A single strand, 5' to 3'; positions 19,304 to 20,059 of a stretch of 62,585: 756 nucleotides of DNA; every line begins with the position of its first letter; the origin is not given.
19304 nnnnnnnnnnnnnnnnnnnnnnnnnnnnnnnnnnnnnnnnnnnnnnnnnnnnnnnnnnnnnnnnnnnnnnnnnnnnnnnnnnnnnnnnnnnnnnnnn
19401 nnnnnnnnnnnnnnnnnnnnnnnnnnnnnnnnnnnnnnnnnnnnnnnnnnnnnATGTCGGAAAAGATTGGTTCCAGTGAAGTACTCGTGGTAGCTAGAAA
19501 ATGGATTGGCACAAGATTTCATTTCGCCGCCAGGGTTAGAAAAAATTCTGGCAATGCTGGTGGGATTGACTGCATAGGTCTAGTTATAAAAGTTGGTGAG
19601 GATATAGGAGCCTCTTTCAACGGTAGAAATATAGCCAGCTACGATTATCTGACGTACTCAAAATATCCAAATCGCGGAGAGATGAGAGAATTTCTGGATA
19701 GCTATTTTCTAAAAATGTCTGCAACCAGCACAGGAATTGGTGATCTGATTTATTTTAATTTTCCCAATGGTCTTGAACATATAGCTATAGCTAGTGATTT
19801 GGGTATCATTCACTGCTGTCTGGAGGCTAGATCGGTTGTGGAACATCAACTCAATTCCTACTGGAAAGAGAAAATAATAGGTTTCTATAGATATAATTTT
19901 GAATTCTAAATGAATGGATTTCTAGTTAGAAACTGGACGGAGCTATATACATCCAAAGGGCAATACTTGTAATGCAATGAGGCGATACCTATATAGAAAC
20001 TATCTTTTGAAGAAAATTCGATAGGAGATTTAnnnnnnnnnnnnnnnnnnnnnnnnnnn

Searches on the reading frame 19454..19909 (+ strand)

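Call 97: search_protein_families(library=pfam, proteins=[window:19454-19909:+], max_evalue=0.001)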
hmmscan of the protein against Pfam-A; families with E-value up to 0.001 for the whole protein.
window:19454-19909:+ (151 aa): 1 family
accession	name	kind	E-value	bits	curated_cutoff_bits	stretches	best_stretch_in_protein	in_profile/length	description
PF00877.26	NLPC_P60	-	0.00021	21.7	23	1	22-145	4-104/105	NlpC/P60 family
